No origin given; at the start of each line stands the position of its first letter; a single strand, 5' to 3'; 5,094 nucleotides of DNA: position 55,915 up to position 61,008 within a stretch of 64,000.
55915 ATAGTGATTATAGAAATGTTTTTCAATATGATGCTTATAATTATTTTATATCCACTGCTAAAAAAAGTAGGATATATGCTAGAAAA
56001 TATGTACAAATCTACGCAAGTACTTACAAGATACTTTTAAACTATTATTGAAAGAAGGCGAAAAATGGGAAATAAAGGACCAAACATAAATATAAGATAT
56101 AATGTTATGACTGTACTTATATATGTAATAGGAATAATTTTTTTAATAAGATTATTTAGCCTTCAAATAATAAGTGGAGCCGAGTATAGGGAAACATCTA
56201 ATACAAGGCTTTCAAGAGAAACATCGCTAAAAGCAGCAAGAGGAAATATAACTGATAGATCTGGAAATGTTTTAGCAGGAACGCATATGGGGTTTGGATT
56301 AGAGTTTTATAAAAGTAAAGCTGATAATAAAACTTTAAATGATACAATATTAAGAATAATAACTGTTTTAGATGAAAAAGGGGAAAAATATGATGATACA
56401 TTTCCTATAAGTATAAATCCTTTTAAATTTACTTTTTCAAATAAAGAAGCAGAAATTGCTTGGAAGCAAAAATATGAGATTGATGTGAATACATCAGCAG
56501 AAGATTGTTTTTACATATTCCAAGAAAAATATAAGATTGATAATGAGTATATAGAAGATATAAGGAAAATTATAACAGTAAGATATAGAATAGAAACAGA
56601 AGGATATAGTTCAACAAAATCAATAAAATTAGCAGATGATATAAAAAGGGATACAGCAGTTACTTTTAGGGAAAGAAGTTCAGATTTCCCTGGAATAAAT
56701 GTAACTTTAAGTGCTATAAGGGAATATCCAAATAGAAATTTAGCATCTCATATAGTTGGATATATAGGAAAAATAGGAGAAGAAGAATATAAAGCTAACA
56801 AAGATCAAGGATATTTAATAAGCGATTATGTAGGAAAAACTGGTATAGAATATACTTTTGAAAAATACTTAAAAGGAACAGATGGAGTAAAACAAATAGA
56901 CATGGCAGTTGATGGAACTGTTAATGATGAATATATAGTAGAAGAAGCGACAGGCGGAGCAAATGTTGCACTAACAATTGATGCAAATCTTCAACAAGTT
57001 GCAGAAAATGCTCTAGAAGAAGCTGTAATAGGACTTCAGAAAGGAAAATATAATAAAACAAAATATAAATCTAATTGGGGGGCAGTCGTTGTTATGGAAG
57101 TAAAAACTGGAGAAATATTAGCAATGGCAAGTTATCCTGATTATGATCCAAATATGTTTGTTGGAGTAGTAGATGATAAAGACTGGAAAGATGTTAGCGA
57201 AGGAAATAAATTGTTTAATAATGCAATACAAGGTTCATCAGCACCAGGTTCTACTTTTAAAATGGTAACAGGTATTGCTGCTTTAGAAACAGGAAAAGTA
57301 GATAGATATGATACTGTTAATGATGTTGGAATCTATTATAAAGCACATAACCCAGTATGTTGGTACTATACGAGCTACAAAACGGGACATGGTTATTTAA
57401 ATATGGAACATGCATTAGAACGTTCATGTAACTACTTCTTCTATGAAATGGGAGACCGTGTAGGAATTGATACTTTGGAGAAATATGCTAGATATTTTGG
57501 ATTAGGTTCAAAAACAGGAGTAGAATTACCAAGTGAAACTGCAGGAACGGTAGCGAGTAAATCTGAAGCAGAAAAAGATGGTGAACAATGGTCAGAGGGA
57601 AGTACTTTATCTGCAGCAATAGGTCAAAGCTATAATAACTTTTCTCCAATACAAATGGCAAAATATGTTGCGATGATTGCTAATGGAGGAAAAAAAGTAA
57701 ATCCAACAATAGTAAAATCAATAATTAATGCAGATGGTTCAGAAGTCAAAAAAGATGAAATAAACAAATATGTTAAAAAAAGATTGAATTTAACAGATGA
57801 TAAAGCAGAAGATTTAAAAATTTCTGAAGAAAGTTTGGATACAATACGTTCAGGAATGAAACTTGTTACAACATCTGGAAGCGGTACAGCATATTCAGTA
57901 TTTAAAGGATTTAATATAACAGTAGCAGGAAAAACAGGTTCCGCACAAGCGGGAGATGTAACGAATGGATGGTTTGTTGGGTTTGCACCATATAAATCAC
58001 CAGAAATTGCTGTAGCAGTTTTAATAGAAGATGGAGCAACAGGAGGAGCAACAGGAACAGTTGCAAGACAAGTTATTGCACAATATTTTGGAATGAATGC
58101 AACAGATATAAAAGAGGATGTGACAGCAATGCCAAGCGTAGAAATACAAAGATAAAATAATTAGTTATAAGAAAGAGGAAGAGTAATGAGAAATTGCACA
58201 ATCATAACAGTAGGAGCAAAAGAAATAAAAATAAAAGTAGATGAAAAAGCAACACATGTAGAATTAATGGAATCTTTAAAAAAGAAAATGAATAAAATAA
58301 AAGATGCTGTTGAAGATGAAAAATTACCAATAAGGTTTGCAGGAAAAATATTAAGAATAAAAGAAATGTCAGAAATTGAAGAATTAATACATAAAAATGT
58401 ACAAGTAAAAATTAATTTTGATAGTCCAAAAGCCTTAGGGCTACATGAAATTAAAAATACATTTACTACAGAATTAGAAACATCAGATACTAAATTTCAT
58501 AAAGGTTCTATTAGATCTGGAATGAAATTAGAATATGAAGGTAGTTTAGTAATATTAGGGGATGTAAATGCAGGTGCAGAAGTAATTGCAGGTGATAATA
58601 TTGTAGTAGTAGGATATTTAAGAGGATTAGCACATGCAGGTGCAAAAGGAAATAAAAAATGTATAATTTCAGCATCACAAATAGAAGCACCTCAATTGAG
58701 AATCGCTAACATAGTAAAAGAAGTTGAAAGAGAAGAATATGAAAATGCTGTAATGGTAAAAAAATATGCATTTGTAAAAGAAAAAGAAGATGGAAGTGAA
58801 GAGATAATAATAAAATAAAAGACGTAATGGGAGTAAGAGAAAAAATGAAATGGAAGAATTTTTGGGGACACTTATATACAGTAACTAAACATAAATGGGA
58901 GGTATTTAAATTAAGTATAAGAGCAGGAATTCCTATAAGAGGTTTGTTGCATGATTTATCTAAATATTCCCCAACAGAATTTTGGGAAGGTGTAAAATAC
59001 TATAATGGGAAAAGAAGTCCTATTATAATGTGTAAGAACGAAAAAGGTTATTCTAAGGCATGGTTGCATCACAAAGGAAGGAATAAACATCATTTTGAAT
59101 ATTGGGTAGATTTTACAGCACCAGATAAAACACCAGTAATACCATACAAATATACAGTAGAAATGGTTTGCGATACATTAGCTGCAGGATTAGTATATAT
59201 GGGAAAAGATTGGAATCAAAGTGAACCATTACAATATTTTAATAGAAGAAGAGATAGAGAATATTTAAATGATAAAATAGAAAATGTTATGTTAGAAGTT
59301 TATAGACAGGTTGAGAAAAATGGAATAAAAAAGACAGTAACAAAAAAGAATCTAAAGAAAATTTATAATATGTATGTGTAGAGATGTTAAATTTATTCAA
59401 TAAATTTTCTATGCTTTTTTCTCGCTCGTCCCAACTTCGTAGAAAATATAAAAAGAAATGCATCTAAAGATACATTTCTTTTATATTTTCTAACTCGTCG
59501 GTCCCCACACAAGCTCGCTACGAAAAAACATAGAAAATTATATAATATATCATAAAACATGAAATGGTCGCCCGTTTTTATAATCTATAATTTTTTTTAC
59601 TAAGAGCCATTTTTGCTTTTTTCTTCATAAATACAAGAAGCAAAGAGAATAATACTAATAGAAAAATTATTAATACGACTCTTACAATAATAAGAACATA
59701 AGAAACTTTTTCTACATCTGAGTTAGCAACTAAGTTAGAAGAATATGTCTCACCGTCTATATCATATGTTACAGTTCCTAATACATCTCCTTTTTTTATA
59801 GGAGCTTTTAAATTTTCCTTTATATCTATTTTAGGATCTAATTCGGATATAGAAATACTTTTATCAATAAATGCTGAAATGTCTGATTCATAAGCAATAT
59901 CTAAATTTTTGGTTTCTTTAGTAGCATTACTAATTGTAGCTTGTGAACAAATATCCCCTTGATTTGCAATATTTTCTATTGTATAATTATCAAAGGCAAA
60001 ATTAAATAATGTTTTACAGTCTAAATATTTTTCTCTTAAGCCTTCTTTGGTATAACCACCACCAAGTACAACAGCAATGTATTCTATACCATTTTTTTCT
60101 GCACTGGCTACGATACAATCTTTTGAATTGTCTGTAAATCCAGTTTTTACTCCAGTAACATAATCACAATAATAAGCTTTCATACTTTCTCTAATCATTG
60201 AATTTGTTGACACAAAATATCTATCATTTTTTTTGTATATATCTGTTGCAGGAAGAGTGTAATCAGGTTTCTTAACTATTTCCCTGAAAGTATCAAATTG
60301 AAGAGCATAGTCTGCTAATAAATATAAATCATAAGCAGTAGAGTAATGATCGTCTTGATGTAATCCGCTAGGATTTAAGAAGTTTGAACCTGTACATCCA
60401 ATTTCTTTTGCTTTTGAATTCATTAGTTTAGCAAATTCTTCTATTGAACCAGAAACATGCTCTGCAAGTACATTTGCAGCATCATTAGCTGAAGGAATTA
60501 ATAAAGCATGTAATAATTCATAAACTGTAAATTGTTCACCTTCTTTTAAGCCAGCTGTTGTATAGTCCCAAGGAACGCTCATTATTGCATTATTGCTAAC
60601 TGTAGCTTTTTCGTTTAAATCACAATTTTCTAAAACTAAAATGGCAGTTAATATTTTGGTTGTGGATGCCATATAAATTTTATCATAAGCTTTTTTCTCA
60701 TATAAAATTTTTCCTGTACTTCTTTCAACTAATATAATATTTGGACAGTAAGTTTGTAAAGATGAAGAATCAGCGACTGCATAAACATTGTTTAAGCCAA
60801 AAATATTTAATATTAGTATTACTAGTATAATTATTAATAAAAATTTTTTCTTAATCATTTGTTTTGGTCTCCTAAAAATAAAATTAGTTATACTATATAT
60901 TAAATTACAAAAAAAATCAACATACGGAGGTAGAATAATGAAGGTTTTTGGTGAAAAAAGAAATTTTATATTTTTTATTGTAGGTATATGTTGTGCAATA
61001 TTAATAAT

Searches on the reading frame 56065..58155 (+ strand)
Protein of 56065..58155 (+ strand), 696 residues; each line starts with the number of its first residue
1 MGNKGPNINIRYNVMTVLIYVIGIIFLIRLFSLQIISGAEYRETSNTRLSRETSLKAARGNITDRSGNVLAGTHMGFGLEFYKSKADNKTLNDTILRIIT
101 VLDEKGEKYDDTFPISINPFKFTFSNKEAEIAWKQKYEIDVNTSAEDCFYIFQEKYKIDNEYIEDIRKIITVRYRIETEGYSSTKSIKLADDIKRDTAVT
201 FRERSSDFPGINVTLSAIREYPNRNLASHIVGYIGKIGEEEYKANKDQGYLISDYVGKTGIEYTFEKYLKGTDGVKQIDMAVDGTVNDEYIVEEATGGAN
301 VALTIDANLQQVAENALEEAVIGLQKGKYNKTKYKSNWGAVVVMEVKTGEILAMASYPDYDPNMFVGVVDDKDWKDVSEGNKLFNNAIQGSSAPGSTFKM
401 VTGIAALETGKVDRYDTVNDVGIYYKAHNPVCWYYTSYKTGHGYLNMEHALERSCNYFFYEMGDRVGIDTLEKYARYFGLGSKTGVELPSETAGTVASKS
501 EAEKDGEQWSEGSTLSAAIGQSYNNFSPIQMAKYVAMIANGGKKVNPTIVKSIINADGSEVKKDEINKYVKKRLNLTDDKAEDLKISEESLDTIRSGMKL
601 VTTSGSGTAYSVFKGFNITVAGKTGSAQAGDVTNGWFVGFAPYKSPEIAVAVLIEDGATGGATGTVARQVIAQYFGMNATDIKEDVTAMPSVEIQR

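Call 7: search_protein_families(library=pfam, proteins=[window:56065-58155:+], max_evalue=0.001)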
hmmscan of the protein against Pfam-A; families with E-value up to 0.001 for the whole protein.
window:56065-58155:+ (696 aa): 2 families
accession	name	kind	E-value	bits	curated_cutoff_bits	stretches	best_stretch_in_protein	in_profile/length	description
PF00905.27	Transpeptidase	-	2.1e-70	237.7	22.1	1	339-670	1-293/299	Penicillin binding protein transpeptidase domain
PF03717.20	PBP_dimer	-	1.5e-41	143.2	24.4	1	56-287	3-176/180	Penicillin-binding Protein dimerisation domain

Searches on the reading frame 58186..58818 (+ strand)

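Call 39: search_protein_families(library=pfam, proteins=[window:58186-58818:+], max_evalue=0.01)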
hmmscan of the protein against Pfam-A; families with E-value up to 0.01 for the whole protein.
window:58186-58818:+ (210 aa): 3 families
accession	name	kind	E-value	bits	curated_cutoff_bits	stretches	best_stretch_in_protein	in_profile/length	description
PF03775.22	MinC_C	-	4.7e-29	100.8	33.2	1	105-200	2-95/102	Septum formation inhibitor MinC, C-terminal domain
PF03961.19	FapA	-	0.00027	21.1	31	1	106-166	25-77/272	Flagellar Assembly Protein A beta solenoid domain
PF22642.1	MinC_N_1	-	0.007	17.1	27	0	14-76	10-75/78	Cell-division inhibitor MinC, N-terminal domain-like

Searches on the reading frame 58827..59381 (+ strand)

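Call 39: search_protein_families(library=pfam, proteins=[window:58827-59381:+], max_evalue=0.01)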
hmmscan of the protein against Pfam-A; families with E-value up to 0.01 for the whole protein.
window:58827-59381:+ (184 aa): 1 family
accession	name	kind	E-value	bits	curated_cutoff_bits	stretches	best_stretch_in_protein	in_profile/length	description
PF18907.5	DUF5662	-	3.4e-33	114.9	27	1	13-158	3-153/156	Family of unknown function (DUF5662)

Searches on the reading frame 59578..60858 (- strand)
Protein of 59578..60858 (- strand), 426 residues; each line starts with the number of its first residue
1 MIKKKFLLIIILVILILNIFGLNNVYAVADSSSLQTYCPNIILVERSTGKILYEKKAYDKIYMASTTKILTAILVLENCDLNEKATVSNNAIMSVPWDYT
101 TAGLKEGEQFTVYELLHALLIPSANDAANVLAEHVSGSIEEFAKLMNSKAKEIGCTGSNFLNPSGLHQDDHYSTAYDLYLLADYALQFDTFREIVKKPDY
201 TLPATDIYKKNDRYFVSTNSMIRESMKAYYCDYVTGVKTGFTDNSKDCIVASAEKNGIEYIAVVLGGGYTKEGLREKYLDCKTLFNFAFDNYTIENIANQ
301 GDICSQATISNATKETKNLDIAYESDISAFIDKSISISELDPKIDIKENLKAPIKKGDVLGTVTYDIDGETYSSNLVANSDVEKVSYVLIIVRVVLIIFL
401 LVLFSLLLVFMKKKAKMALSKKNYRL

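Call 7: search_protein_families(library=pfam, proteins=[window:59578-60858:-], max_evalue=0.001)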
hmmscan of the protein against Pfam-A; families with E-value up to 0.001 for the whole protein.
window:59578-60858:- (426 aa): 3 families
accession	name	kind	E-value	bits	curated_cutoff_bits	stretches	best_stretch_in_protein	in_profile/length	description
PF00768.25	Peptidase_S11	-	3.8e-50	171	27.6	1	39-266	13-236/239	D-alanyl-D-alanine carboxypeptidase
PF07943.18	PBP5_C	-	6.9e-10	39.4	21.2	1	296-384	5-91/91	Penicillin-binding protein 5, C-terminal domain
PF13354.11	Beta-lactamase2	-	7.6e-06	25.9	22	1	48-149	9-110/214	Beta-lactamase enzyme family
